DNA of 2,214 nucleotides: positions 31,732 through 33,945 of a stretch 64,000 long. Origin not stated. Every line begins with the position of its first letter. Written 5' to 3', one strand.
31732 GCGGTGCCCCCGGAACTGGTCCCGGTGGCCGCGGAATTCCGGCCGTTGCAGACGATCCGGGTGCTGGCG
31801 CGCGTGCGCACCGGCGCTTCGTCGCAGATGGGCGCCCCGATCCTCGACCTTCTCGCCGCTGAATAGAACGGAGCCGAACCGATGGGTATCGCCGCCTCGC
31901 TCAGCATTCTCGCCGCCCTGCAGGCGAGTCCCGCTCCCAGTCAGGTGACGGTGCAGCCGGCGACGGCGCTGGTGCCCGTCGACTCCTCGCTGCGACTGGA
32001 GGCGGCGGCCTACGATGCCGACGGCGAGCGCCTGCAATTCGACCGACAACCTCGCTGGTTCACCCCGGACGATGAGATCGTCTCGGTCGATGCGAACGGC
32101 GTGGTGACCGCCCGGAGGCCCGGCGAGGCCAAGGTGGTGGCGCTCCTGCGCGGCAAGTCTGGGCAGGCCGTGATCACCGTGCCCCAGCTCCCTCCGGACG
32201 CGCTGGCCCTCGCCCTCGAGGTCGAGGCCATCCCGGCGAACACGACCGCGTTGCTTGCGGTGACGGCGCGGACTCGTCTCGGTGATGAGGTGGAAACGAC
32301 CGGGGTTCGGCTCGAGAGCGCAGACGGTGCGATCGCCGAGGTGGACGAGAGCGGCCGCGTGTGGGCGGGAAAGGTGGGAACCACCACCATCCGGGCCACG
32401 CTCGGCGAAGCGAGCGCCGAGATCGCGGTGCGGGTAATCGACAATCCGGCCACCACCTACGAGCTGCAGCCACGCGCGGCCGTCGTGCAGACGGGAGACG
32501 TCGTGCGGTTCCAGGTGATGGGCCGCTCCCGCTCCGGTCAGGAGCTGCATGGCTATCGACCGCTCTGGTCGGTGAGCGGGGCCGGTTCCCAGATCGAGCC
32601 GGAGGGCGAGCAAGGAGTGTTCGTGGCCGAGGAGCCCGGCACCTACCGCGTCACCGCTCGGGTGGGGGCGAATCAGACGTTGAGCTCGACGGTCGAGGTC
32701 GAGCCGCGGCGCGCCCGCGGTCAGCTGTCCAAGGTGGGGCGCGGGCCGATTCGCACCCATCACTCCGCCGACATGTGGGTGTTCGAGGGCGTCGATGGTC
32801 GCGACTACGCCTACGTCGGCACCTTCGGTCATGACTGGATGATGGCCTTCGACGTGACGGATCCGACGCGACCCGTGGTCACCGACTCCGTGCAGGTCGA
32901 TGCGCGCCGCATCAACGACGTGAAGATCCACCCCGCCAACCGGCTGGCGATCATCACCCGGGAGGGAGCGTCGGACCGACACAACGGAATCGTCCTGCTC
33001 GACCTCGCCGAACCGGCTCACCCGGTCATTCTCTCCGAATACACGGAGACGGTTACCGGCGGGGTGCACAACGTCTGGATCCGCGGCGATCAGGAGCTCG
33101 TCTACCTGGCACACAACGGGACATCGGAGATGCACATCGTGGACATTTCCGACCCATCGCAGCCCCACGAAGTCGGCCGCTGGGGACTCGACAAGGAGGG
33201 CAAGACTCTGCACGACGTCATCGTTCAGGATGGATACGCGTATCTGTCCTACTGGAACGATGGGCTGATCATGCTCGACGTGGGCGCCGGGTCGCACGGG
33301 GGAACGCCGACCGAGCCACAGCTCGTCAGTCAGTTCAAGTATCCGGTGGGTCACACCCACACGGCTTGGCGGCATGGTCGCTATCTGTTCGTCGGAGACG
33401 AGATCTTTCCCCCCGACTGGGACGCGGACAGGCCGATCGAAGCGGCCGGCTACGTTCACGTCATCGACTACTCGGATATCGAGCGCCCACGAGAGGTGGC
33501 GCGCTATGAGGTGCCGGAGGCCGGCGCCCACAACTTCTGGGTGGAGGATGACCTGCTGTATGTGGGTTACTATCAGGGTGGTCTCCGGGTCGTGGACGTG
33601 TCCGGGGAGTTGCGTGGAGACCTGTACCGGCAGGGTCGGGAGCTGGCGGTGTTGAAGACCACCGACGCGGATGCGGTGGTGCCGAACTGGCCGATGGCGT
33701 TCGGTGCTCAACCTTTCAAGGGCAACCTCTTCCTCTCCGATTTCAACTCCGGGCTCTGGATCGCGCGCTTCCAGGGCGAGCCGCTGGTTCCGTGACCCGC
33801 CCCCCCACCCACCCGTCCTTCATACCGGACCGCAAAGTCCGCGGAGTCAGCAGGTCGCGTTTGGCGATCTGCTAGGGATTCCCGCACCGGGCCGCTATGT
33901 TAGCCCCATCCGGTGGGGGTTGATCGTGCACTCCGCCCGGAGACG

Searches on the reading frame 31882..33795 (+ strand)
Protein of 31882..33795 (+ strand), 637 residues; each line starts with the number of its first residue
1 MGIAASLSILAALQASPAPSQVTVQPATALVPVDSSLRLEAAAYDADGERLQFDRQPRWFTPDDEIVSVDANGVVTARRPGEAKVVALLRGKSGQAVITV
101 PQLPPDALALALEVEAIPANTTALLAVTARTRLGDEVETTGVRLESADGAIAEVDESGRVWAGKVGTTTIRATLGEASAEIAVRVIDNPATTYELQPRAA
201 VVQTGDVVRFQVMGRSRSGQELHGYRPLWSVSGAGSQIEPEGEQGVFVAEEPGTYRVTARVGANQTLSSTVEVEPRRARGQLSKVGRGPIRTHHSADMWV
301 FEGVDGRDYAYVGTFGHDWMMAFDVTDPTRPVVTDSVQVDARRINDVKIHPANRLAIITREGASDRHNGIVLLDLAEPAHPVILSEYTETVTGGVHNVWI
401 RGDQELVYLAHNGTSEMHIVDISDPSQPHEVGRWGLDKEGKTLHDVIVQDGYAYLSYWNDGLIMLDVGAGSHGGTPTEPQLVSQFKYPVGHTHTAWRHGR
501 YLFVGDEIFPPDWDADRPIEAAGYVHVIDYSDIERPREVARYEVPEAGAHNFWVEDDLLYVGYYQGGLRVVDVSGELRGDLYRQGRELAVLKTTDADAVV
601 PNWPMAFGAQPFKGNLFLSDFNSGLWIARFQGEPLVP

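Call 3: search_protein_families(library=pfam, proteins=[window:31882-33795:+], max_evalue=0.01)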
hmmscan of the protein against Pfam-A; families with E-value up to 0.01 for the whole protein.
window:31882-33795:+ (637 aa): 4 families
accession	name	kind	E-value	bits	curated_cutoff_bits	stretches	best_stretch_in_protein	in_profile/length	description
PF08309.17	LVIVD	-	7.5e-19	67.2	20.2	1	393-433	2-39/42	LVIVD repeat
PF02368.24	Big_2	-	1.1e-11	44.9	22.8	2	21-100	4-79/79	Bacterial Ig-like domain (group 2)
PF22359.2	Big-like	-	1.5e-07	31.9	27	0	151-185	12-46/48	Bacterial Ig-like domain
PF05694.17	SBP56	-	0.0083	15.4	34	0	309-340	317-348/453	56kDa selenium binding protein (SBP56)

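Call 5: search_protein_families(library=ncbifam, proteins=[window:31882-33795:+], max_evalue=0.01)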
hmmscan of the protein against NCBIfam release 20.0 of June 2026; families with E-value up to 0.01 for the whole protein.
window:31882-33795:+ (637 aa): 2 families
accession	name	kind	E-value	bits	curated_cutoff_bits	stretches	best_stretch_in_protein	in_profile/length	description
TIGR04312.1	choice_anch_B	subfamily_domain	2.5e-22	79.6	100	1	285-629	21-363/364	choice-of-anchor B family protein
NF038117.1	choice_anch_I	subfamily_domain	0.005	15.8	300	0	304-339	389-424/458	choice-of-anchor I family protein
